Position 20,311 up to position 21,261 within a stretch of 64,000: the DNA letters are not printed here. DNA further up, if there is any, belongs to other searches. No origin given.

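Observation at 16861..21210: Five head-to-tail paralogs that form a coiled-coil length ladder (1, 2, 3, 5 and 6 heptads)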

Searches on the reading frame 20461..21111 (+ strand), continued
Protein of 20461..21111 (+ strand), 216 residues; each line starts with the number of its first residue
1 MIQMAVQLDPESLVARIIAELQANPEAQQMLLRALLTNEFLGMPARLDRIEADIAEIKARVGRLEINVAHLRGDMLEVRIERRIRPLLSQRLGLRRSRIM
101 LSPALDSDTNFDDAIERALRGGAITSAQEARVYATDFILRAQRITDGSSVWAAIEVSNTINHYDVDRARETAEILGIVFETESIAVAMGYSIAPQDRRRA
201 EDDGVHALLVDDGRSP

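Call 24: fold_search(model_id=the predicted structure, library=pdb)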
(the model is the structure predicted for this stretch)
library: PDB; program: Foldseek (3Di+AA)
matches with E <= 10: 735; with E <= 0.001: 0
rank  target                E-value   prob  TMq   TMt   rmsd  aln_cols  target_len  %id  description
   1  4f0p_B                2.9e-03  1.00  0.34  0.18   5.7       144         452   12  MspJI Restriction Endonuclease - P31 Form (released 2012-08-08)
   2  4f0q_D                5.2e-03  0.95  0.30  0.16   8.6       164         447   12  MspJI Restriction Endonuclease - P21 Form (released 2012-08-08)
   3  5gkj_B                8.1e-03  1.00  0.30  0.28   2.4        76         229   16  Structure of EndoMS in apo form (released 2016-11-02)
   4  5gke_A                9.2e-03  1.00  0.30  0.27   2.9        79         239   16  Structure of EndoMS-dsDNA1 complex (released 2016-11-02)
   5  4f0p_A                1.1e-02  0.97  0.24  0.13   4.7        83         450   17  MspJI Restriction Endonuclease - P31 Form (released 2012-08-08)
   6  2vld_A                1.4e-02  1.00  0.30  0.28   2.7        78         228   12  crystal structure of a repair endonuclease from Pyrococcus abyssi (released 2009-05-19)
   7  5gkj_A                1.4e-02  0.99  0.29  0.29  13.4       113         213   13  Structure of EndoMS in apo form (released 2016-11-02)
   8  9u49_A                2.0e-02  0.63  0.20  0.12  13.1       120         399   15  crystal structure of Cdn1 in complex with cA4 (released 2026-02-04)
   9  2vld_B                2.1e-02  1.00  0.30  0.28   2.7        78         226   12  crystal structure of a repair endonuclease from Pyrococcus abyssi (released 2009-05-19)
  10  8z4i_B                2.4e-02  0.94  0.25  0.15   3.9        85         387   20  crystal structure of Cdn1 in complex with cA3 (released 2026-02-04)
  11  8q44_B                3.3e-02  0.75  0.23  0.12  12.8       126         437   11  Crystal structure of cA4-bound Can2 (E364R) in complex with oligo-T DNA (released 2023-11-22)
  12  6eg7_B                4.3e-02  0.85  0.24  0.19  10.3        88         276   17  BbvCI B2 dimer with I3C clusters (released 2018-11-14)
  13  9ja1_E                6.7e-02  0.35  0.22  0.22  11.7       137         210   14  The RNA polymerase II elongation complex from Saccharomyces cerevisiae (released 2024-09-04)
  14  8q44_A                7.1e-02  0.41  0.21  0.12  12.8       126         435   13  Crystal structure of cA4-bound Can2 (E364R) in complex with oligo-T DNA (released 2023-11-22)
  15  1i94_K                8.6e-02  0.18  0.17  0.23   7.2        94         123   12  CRYSTAL STRUCTURES OF THE SMALL RIBOSOMAL SUBUNIT WITH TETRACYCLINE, EDEINE AND IF3 (released 2001-04-12)
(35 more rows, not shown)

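Call 26: search_protein_families(library=padloc, proteins=[window:20461-21111:+, P0006, P0104, P0075], max_evalue=1)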
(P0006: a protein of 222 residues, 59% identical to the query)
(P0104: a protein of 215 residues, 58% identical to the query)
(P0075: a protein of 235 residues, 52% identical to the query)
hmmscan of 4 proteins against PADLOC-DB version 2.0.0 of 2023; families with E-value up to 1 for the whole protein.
window:20461-21111:+ (216 aa): 0 families

P0006 (222 aa): 0 families

P0104 (215 aa): 0 families

P0075 (235 aa): 1 family
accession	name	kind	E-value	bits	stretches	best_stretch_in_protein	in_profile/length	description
PDLC00006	DruC1|DruC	-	0.0015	15.1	1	42-90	165-213/626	Unknown function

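Call 27: search_protein_families(library=phrogs, proteins=[window:20461-21111:+, P0006, P0104, P0075], max_evalue=1)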
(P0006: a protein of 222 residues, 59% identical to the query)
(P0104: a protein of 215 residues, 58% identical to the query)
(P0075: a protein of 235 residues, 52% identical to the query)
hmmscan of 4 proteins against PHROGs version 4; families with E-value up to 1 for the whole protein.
window:20461-21111:+ (216 aa): 2 families
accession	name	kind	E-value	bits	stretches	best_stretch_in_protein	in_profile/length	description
phrog_30616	-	unknown function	0.27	12.4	0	123-156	13-45/80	-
phrog_3556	-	unknown function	0.28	11.2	1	43-77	172-206/276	-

P0006 (222 aa): 5 families
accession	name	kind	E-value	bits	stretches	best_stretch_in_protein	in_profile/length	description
phrog_3335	-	unknown function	0.054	14.6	1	62-83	10-31/56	-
phrog_17172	-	unknown function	0.12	13.4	1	41-101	4-64/75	-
phrog_29614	-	unknown function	0.13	13.2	1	59-91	21-53/77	-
phrog_35017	-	unknown function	0.16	13.2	1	55-87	28-60/79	-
phrog_33248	-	unknown function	0.24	12.7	1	43-95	44-95/102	-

P0104 (215 aa): 3 families
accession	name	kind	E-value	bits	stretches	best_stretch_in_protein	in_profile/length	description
phrog_37426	-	unknown function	0.0019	19.4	1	10-71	7-70/144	-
phrog_3556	-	unknown function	0.094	12.8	1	44-78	172-206/276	-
phrog_19734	-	unknown function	0.13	13.6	1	70-150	20-98/120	-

P0075 (235 aa): 5 families
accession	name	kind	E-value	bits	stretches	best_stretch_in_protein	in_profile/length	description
phrog_6136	-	unknown function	0.06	14.3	1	43-78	39-74/120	-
phrog_1314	-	DNA, RNA and nucleotide metabolism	0.11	12.6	1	152-208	247-303/394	HNH endonuclease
phrog_27715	-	unknown function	0.12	13.4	1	26-114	24-114/191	-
phrog_1193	-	other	0.21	12.6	1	47-88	8-49/76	hemolysin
phrog_9028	-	unknown function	0.66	11.2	0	178-213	34-69/104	-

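Call 30: search_protein_families(library=pfam, proteins=[L029:6361-7401:+, L044:3945-5087:+, L010:12220-14148:-, L028:7716-8507:-, L033:7882-9939:+, L022:12549-13994:-, L075:13514-14593:+, L033:14215-15420:-, L047:3805-4971:+, L002:11040-12785:+], max_evalue=0.001)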
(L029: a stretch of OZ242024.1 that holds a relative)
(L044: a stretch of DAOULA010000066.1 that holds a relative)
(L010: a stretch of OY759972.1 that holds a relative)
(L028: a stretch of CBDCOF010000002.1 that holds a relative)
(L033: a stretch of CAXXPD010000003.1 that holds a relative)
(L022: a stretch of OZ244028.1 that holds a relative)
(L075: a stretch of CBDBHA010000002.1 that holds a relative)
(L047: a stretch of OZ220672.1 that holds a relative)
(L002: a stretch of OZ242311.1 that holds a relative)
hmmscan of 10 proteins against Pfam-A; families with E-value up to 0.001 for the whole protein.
L029:6361-7401:+ (346 aa): 4 families
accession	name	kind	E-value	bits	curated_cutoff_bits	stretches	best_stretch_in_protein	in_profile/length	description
PF02737.24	3HCDH_N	-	2.2e-53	181.3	22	1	39-218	1-178/180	3-hydroxyacyl-CoA dehydrogenase, NAD binding domain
PF00725.27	3HCDH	-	1.2e-22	80.7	22.1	1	222-320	1-97/97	3-hydroxyacyl-CoA dehydrogenase, C-terminal domain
PF03446.21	NAD_binding_2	-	1.4e-05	25.6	21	1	39-159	1-100/161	NAD binding domain of 6-phosphogluconate dehydrogenase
PF03807.23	F420_oxidored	-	0.00028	21.9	21.6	0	39-105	1-46/94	NADP oxidoreductase coenzyme F420-dependent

L044:3945-5087:+ (380 aa): 3 families
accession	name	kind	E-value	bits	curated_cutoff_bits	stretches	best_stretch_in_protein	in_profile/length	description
PF02894.22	GFO_IDH_MocA_C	-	1.7e-15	57.9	22.9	1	181-370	1-216/218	Oxidoreductase family, C-terminal alpha/beta domain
PF22725.1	GFO_IDH_MocA_C3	-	1.4e-14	54.6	27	1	179-296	3-122/124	GFO/IDH/MocA C-terminal domain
PF01408.29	GFO_IDH_MocA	-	3.8e-13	50.6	24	1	49-168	1-119/120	Oxidoreductase family, NAD-binding Rossmann fold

L010:12220-14148:- (642 aa): 3 families
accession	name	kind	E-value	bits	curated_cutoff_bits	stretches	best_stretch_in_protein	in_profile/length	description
PF00664.28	ABC_membrane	-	1.3e-49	169.7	28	1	63-339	2-273/274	ABC transporter transmembrane region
PF00005.33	ABC_tran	-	2e-31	109.8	25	1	403-551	2-137/137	ABC transporter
PF02463.25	SMC_N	-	0.00059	19.8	40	0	340-591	135-209/220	RecF/RecN/SMC N terminal domain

L028:7716-8507:- (263 aa): 3 families
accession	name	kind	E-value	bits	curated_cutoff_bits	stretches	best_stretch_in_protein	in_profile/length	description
PF13561.12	adh_short_C2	-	1.9e-63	214.6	27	1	27-260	3-235/236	Enoyl-(Acyl carrier protein) reductase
PF00106.31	adh_short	-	1.7e-54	184.8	26.6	1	19-212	1-193/195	short chain dehydrogenase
PF08659.16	KR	-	1.6e-09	38.4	22.6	1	21-171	3-152/180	KR domain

L033:7882-9939:+ (685 aa): 5 families
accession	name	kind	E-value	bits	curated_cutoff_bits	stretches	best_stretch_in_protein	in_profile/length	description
PF00326.27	Peptidase_S9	-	4.6e-48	164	22.6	1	466-670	5-211/213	Prolyl oligopeptidase family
PF20434.5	BD-FAE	-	1.1e-08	35.3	26.8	1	470-626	42-212/215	BD-FAE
PF01738.24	DLH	-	1.2e-06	28.7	21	1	510-663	81-204/217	Dienelactone hydrolase family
PF07676.18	PD40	-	0.0002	21.7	20.9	0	214-228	13-27/38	WD40-like Beta Propeller Repeat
PF02129.25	Peptidase_S15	-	0.00071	19.8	23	0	587-638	206-252/262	X-Pro dipeptidyl-peptidase (S15 family)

L022:12549-13994:- (481 aa): 2 families
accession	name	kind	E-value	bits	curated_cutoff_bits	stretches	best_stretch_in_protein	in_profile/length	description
PF09861.14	Lar_N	-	7.1e-59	198.9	23.3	1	68-270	1-204/204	Lactate racemase N-terminal domain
PF21113.2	LarA_C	-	7.2e-30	104.4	25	1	337-471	8-147/152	Lactate racemase C-terminal domain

L075:13514-14593:+ (359 aa): 1 family
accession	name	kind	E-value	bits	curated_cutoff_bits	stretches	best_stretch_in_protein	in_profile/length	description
PF00296.26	Bac_luciferase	-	1.1e-46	160.1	27.9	1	64-305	1-225/314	Luciferase-like monooxygenase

L033:14215-15420:- (401 aa): 3 families
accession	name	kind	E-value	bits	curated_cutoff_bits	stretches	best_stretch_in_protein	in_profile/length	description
PF00441.29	Acyl-CoA_dh_1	-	7.3e-32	111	22.4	1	242-395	1-149/150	Acyl-CoA dehydrogenase, C-terminal domain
PF02770.24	Acyl-CoA_dh_M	-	2.5e-22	79.3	33.3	1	136-230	1-97/97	Acyl-CoA dehydrogenase, middle domain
PF02771.21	Acyl-CoA_dh_N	-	3.8e-17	63.1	22.9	1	19-132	3-113/113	Acyl-CoA dehydrogenase, N-terminal domain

L047:3805-4971:+ (388 aa): 2 families
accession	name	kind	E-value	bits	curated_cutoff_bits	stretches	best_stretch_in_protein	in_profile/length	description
PF10282.15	Lactonase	-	1.4e-122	409.7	21.7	1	35-384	2-344/344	Lactonase, 7-bladed beta-propeller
PF08450.18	SGL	-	1.1e-06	28.9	26.3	0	290-384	140-232/246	SMP-30/Gluconolactonase/LRE-like region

L002:11040-12785:+ (581 aa): 11 families
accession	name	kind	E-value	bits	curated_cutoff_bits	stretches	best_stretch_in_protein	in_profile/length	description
PF00158.32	Sigma54_activat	-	2.6e-49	167.6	20.2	1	281-439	1-163/168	Sigma-54 interaction domain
PF09623.16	Cas_NE0113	-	1.5e-34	120.1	23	1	32-235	1-182/208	CRISPR-associated protein NE0113 (Cas_NE0113)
PF25601.1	AAA_lid_14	-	1.6e-22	79.6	27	1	448-520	1-72/87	AAA+ ATPase lid domain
PF14532.12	Sigma54_activ_2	-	8.5e-15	55.6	25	1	282-447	1-138/138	Sigma-54 interaction domain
PF02954.25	HTH_8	-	1.8e-09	37.6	22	1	535-574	2-42/42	Bacterial regulatory protein, Fis family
PF01078.27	Mg_chelatase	-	2.1e-09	37.5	20.3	1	358-420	93-157/207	Magnesium chelatase, subunit ChlI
PF07728.20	AAA_5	-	1.2e-08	35.5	22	1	305-423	2-125/139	AAA domain (dynein-related subfamily)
PF18024.7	HTH_50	-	1.4e-07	31.5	27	1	529-576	2-49/50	Helix-turn-helix domain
PF07724.20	AAA_2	-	4.4e-07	30.5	27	1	304-419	5-123/166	AAA domain (Cdc48 subfamily)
PF00004.35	AAA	-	8.6e-07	29.9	21.2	1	305-440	1-125/131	ATPase family associated with various cellular activities (AAA)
PF00126.33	HTH_1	-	0.00063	20.1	26.6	0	545-570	8-33/60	Bacterial regulatory helix-turn-helix protein, lysR family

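Call 31: search_protein_families(library=pfam, alignment_id=A2, max_evalue=1)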
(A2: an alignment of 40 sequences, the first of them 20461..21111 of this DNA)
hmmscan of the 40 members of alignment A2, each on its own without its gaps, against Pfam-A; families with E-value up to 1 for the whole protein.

A. member 1, window:20461-21111:+ (216 aa): 2 families
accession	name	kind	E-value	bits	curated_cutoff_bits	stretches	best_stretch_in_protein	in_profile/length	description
PF20247.3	DUF6602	-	0.053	13.9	27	1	67-172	6-98/104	Domain of unknown function (DUF6602)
PF23991.1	DUF7310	-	0.074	14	40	1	43-79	28-64/83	Coiled-coil region of unknown function (DUF7310)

B. families by the number of members that match (of 40 scanned): 61 families (the first 25 are shown)
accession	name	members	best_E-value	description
PF09726.14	Macoilin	10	0.00051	Macoilin family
PF04728.18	LPP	8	0.00041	Lipoprotein leucine-zipper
PF05377.16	FlaC_arch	7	0.023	Flagella accessory protein C (FlaC)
PF10779.14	XhlA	6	0.003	Haemolysin XhlA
PF04977.20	DivIC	6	0.0055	Septum formation initiator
PF06419.17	COG6_N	5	0.0083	Conserved oligomeric complex COG6, N-terminal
PF25450.1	Rab11-FIP3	4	0.0039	Rab11-FIP3-like domain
PF07889.17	DUF1664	4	0.018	Protein of unknown function (DUF1664)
PF05278.17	PEARLI-4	4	0.037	Arabidopsis phospholipase-like protein (PEARLI 4)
PF02491.25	SHS2_FTSA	4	0.084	SHS2 domain inserted in FTSA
PF19664.4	DUF6167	4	0.19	Family of unknown function (DUF6167)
PF23991.1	DUF7310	3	0.0015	Coiled-coil region of unknown function (DUF7310)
PF14389.11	Lzipper-MIP1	3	0.0087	Leucine-zipper of ternary complex factor MIP1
PF20882.2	Sos7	3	0.015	Kinetochore protein Sos7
PF10805.13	DUF2730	3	0.045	Protein of unknown function (DUF2730)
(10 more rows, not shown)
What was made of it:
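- DUF6602 is sub-threshold in 2 of 40 members (call 31).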

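Call 42: search_protein_representatives(alignment_id=A2)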
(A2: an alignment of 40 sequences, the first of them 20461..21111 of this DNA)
Query: 40 sequences, 214 profile positions. Proteins with E-value up to 0.001 (for the whole library): 2271; up to 1e-10: 909; up to 1e-30: 133. The best 150 are listed.
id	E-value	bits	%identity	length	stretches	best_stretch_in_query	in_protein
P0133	3.8e-88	311.2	-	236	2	48-213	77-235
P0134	5.1e-85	301.0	-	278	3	47-213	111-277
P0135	5.7e-83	294.3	-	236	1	3-163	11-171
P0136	1.1e-82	293.4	-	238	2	51-212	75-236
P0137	1.2e-81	290.0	-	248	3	50-208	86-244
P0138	4.1e-78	278.4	-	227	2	53-212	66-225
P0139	3.3e-77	275.4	-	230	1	3-213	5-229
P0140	5.7e-77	274.7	-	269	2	52-168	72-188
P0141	6.1e-76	271.3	-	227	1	1-213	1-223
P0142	9.0e-72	257.7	-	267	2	49-211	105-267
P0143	3.0e-69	249.5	-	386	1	3-181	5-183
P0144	2.2e-67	243.4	-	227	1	17-212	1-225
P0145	3.4e-67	242.7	-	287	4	50-208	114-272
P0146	2.9e-66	239.7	-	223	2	52-210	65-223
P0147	3.1e-66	239.6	-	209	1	28-211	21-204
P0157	4.5e-56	206.4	-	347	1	37-209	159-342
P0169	4.2e-49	183.6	-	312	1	10-208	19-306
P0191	1.9e-42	161.8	-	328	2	32-212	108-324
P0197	6.6e-41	156.8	-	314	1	14-208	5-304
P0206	1.9e-39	152.1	-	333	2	41-210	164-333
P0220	1.1e-35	139.7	-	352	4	50-212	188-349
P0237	3.4e-33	131.6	-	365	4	48-209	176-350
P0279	1.4e-29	119.8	-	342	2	52-209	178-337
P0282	1.7e-29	119.6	-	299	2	36-197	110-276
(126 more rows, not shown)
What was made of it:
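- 133, 909 and 2271 clusters at E<=1e-30, 1e-10 and 1e-3 (call 42).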
